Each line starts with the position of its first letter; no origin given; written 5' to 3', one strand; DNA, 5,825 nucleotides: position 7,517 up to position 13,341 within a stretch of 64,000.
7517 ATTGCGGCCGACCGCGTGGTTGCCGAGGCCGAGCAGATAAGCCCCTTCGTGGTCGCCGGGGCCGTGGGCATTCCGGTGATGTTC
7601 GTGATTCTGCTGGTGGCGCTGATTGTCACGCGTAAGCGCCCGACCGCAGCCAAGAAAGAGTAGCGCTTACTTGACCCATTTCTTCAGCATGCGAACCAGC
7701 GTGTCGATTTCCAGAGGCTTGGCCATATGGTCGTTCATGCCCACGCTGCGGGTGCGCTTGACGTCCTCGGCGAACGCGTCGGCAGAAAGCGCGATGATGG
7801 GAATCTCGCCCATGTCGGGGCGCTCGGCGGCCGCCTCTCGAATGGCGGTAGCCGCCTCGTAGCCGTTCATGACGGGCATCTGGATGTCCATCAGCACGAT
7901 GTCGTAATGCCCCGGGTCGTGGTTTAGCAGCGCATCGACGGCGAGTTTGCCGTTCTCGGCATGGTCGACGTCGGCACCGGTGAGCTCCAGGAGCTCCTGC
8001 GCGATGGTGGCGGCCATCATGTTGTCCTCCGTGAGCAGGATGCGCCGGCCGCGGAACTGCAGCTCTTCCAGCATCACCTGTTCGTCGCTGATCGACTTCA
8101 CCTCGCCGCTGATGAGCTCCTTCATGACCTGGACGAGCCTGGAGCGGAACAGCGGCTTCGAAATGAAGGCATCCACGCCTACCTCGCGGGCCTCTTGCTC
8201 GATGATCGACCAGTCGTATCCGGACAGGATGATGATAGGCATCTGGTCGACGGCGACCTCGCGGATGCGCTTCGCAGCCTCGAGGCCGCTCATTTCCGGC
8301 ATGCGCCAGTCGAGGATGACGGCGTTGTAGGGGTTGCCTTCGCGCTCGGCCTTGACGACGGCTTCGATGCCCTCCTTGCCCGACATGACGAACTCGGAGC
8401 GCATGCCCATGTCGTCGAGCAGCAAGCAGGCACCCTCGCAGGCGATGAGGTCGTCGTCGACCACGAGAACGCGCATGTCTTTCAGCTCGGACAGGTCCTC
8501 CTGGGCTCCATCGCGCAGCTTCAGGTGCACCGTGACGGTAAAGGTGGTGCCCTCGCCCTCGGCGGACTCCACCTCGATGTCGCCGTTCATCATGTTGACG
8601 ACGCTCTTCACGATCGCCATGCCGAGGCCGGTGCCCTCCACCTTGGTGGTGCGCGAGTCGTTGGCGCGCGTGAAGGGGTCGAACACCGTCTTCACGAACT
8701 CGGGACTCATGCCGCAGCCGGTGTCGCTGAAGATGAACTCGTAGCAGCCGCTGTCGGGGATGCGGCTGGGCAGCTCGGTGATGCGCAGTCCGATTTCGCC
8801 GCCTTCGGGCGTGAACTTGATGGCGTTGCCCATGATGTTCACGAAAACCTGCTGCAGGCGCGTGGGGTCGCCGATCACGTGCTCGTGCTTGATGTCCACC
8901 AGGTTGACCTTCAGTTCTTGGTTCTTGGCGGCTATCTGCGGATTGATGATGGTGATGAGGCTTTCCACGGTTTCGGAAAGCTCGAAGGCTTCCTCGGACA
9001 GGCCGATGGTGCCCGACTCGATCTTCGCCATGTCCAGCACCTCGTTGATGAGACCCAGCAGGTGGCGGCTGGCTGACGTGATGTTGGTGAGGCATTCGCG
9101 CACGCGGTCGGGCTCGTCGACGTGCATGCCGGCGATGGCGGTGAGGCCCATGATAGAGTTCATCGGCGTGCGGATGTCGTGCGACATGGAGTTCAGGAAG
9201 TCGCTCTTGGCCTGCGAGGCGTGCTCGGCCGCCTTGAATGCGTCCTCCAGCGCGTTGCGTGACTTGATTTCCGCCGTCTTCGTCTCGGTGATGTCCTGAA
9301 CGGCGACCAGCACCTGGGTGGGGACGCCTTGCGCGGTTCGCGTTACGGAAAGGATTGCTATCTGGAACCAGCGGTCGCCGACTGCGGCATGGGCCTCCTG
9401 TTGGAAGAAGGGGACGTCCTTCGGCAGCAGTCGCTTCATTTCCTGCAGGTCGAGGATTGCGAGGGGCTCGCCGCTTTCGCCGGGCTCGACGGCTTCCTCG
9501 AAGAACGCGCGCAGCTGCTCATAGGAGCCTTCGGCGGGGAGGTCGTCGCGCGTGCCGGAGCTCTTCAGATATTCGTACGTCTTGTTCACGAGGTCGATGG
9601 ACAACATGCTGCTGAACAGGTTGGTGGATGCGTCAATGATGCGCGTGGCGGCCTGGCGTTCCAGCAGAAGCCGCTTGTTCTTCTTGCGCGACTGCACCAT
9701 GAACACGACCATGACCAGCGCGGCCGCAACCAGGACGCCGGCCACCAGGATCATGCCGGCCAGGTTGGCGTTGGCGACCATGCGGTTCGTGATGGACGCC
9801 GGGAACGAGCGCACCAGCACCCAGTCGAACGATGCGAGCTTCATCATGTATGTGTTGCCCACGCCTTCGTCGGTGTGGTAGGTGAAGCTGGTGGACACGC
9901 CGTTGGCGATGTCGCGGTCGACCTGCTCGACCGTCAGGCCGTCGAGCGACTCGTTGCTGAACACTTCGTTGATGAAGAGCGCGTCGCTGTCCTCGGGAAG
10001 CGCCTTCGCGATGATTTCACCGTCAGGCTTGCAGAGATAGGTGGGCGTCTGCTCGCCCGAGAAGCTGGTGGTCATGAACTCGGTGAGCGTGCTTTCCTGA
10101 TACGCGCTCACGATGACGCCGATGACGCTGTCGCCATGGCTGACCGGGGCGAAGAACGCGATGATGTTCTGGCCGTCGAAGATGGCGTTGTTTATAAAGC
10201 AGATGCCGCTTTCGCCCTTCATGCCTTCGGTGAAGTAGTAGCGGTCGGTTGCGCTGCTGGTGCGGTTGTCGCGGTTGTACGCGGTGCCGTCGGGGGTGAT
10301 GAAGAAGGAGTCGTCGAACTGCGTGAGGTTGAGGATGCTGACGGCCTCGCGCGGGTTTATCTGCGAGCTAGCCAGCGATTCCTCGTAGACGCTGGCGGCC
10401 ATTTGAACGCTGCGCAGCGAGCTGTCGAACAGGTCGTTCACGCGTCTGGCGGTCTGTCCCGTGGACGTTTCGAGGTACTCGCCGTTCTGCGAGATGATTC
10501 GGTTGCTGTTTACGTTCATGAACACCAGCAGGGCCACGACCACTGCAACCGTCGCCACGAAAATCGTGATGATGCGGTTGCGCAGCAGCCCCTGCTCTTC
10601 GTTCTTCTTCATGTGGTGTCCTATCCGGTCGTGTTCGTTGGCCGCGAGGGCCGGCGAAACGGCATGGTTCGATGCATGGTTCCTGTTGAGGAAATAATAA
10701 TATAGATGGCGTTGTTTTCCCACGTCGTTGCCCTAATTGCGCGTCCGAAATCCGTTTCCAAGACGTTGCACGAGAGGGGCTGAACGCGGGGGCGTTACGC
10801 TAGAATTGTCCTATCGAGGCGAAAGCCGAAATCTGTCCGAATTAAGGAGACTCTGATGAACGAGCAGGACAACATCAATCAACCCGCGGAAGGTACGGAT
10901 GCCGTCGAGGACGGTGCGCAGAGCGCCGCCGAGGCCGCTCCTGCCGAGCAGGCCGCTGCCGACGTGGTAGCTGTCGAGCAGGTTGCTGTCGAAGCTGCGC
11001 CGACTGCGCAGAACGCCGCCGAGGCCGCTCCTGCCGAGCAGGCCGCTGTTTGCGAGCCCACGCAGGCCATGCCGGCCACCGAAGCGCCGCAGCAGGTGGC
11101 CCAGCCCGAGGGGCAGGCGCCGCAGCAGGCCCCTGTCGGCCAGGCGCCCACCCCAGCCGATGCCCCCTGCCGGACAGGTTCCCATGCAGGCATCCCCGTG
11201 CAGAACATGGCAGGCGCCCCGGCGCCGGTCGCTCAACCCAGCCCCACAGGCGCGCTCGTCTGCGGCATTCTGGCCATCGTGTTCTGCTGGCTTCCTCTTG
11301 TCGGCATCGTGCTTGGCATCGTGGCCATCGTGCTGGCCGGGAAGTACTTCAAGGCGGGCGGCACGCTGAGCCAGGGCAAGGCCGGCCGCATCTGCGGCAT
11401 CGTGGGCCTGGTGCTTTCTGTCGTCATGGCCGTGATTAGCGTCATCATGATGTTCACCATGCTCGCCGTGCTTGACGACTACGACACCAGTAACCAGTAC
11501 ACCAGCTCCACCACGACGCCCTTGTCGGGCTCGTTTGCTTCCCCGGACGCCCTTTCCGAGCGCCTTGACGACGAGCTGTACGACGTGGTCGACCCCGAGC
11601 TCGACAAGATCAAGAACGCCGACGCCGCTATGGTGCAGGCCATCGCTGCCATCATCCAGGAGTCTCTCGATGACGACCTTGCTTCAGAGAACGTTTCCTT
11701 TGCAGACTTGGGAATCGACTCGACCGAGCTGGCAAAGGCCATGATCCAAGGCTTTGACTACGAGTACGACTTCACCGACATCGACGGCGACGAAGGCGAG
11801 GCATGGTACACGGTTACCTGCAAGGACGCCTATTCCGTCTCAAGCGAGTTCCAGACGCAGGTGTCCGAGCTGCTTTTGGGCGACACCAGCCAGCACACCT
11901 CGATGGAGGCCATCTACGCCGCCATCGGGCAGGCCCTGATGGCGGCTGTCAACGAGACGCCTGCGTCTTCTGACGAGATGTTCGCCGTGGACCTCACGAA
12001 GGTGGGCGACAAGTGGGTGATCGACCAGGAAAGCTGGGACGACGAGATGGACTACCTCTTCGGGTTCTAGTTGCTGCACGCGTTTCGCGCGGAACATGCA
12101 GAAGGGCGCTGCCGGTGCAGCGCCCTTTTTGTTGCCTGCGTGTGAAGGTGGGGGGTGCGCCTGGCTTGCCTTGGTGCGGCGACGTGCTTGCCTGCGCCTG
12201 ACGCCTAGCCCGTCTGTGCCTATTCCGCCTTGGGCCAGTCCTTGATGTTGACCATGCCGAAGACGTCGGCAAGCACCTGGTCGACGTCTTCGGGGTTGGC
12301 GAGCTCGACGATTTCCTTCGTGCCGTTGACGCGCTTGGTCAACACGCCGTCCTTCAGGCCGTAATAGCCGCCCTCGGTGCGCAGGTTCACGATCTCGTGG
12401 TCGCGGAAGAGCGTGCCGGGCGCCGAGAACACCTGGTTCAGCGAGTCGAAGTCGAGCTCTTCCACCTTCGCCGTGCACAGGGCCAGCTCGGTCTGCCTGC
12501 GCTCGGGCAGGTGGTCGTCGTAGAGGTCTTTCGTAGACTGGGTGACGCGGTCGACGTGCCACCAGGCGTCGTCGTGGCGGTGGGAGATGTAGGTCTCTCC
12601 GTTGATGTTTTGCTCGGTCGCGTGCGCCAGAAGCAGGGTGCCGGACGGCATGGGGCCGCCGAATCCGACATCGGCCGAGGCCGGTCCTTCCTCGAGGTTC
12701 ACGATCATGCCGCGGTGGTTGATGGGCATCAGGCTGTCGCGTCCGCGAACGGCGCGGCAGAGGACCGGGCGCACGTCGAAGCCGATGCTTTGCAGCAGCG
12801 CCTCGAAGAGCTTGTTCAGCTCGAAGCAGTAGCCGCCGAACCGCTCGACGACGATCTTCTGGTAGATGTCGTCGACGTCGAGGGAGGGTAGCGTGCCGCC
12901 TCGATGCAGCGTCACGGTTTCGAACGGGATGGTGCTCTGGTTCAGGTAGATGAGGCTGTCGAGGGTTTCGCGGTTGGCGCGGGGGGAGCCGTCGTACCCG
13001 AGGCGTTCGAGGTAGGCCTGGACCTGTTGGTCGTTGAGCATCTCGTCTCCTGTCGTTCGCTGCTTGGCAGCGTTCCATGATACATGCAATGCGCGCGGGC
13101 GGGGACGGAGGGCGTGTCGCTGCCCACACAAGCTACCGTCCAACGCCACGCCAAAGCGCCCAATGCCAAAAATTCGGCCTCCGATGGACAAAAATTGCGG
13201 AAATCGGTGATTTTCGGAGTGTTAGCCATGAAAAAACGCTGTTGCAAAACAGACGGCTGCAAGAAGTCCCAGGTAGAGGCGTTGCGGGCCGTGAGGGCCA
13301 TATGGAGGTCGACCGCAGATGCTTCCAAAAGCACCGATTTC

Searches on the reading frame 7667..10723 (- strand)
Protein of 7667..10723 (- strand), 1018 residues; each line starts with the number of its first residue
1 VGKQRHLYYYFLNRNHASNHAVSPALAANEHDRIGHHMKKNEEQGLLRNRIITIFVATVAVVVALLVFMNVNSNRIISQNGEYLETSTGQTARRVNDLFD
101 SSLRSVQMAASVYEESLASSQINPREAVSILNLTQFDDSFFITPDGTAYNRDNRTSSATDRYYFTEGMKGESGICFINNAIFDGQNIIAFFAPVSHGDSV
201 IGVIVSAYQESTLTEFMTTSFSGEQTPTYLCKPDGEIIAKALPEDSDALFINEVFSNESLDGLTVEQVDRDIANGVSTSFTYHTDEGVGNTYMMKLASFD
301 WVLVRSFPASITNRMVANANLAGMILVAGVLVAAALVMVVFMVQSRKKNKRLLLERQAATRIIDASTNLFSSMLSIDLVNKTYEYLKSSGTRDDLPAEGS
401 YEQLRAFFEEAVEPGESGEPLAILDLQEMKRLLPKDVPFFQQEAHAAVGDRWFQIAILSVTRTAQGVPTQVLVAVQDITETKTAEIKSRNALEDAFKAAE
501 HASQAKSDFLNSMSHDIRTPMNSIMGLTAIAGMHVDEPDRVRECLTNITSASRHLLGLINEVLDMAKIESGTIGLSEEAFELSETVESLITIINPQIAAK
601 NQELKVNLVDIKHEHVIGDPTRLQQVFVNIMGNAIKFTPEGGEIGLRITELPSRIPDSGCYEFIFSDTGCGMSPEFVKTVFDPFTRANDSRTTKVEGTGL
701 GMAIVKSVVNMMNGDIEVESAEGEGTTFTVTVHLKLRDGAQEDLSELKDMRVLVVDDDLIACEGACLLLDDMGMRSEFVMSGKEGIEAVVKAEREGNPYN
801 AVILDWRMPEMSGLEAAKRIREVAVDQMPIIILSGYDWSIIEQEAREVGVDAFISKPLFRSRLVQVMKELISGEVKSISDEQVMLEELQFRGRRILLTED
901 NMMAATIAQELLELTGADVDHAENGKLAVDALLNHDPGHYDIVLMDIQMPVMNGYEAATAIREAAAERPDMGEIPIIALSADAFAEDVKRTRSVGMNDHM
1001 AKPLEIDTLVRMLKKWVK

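Call 41: search_protein_families(library=pfam, proteins=[window:7667-10723:-], max_evalue=0.001)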
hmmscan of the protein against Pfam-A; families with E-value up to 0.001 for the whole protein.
window:7667-10723:- (1018 aa): 4 families
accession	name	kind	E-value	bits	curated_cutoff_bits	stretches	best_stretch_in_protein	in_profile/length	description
PF00072.30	Response_reg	-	2.6e-40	137.5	30.2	2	752-866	1-109/111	Response regulator receiver domain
PF02518.31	HATPase_c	-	6.1e-30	104.4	26.4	1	618-735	1-110/111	Histidine kinase-, DNA gyrase B-, and HSP90-like ATPase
PF00512.31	HisKA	-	3e-16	59.7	26.9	1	505-571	1-66/66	His Kinase A (phospho-acceptor) domain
PF02743.24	dCache_1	-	1.1e-13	51.7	45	1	74-304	1-238/240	Cache domain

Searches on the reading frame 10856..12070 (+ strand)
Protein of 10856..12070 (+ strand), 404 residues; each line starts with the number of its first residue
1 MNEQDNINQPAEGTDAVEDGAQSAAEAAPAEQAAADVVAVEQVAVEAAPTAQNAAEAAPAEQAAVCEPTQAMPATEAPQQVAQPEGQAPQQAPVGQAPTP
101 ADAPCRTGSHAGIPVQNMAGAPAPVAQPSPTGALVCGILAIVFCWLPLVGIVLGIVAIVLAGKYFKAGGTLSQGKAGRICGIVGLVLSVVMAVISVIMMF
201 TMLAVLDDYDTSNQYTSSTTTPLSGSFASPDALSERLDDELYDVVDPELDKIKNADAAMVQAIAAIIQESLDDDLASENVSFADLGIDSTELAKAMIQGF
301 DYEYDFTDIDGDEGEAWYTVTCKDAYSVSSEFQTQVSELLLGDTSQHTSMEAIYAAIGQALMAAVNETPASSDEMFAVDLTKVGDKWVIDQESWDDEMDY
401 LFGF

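Call 83: search_protein_families(library=pfam, proteins=[window:10856-12070:+], max_evalue=0.001)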
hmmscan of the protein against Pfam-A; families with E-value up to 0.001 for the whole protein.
window:10856-12070:+ (404 aa): 2 families
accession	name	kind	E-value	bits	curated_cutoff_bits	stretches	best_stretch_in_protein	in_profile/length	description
PF07666.16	MpPF26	-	2.9e-09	37.3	37.2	1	134-198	2-74/75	M penetrans paralogue family 26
PF13273.12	DUF4064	-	0.00062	20.4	32.1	0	139-170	59-90/102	Protein of unknown function (DUF4064)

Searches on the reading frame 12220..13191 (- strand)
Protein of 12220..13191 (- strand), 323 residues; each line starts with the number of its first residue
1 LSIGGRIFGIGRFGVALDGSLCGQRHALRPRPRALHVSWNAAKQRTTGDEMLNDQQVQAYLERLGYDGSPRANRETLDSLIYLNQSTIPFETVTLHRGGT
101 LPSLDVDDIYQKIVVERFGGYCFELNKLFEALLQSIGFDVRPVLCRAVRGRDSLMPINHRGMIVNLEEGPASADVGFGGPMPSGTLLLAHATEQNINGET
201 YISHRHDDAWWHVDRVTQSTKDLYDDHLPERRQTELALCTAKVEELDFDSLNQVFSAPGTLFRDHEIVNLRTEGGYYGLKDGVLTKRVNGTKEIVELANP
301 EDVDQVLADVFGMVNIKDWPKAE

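Call 83: search_protein_families(library=pfam, proteins=[window:12220-13191:-], max_evalue=0.001)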
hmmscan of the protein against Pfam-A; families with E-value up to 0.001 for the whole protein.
window:12220-13191:- (323 aa): 1 family
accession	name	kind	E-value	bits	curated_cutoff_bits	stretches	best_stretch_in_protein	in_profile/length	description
PF00797.23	Acetyltransf_2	-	1.7e-33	116.8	22.8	1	75-313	3-233/240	N-acetyltransferase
